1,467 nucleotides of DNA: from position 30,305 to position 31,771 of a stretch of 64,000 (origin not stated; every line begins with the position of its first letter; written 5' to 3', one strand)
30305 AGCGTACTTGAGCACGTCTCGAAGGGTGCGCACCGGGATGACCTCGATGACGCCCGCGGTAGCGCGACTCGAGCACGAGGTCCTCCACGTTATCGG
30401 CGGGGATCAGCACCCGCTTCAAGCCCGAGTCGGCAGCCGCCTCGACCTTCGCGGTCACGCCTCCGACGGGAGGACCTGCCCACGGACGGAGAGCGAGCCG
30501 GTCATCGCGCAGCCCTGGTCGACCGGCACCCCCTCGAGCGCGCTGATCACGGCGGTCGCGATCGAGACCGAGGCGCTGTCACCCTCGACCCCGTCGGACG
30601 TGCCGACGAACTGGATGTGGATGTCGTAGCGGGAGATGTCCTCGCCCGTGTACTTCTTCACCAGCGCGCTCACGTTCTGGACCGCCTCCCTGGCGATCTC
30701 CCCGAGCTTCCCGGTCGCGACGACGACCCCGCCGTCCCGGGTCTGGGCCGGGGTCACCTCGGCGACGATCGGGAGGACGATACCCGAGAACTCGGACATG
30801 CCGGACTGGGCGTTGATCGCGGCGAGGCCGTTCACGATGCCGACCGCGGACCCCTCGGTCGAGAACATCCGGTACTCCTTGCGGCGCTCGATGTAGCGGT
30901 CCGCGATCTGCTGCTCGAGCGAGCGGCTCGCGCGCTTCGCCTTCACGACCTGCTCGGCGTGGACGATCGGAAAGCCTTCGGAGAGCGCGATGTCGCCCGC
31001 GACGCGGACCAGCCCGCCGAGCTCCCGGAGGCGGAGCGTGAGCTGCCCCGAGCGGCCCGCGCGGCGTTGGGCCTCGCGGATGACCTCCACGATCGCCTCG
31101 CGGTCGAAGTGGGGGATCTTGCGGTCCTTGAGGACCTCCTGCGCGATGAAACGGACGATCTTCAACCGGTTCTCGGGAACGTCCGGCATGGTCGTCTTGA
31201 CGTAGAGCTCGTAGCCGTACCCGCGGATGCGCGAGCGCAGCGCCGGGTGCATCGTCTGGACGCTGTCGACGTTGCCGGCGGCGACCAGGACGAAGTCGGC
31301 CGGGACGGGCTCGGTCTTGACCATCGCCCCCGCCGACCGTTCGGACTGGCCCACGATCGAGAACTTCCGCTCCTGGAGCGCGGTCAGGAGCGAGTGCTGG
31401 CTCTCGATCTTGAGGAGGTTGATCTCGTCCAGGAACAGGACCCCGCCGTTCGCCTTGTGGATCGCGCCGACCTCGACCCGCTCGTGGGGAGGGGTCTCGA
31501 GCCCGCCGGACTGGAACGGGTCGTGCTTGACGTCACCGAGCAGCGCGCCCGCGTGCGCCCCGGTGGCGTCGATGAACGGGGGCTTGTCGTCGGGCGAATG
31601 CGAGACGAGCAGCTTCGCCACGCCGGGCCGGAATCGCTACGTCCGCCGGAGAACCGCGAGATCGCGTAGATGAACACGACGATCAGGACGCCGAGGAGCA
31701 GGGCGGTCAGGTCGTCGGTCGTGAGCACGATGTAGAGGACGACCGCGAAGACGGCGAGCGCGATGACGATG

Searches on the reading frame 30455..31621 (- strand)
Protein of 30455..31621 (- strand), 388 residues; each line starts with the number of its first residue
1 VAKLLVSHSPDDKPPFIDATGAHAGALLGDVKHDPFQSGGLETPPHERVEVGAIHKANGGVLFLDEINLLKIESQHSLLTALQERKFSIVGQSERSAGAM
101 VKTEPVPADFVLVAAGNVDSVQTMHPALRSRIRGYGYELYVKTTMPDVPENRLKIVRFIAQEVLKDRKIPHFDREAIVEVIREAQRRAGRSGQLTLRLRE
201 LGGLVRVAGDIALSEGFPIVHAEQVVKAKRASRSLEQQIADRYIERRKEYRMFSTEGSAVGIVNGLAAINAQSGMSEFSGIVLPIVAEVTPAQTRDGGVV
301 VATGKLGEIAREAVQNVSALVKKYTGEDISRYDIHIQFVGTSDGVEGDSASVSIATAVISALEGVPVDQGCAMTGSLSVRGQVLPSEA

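Call 26: search_protein_families(library=pfam, proteins=[window:30455-31621:-], max_evalue=0.001)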
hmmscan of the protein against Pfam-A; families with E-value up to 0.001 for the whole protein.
window:30455-31621:- (388 aa): 6 families
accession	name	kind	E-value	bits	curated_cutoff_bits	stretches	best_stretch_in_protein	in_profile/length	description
PF05362.19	Lon_C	-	1.8e-15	57.5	21.1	1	255-385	22-147/205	Lon protease (S16) C-terminal proteolytic domain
PF00158.32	Sigma54_activat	-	1.1e-10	41.9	20.2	1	50-95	85-130/168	Sigma-54 interaction domain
PF13654.12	AAA_32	-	3.9e-09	37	21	1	15-120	4-111/133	LonB-like, AAA domain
PF20436.4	LonB_AAA-LID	-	6.2e-08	33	22.4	1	171-232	1-62/65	Archaeal LonB, AAA+ ATPase LID domain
PF07728.20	AAA_5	-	1.7e-06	28.5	22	1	55-131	65-138/139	AAA domain (dynein-related subfamily)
PF01078.27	Mg_chelatase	-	0.00059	19.7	20.3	0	48-118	96-158/207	Magnesium chelatase, subunit ChlI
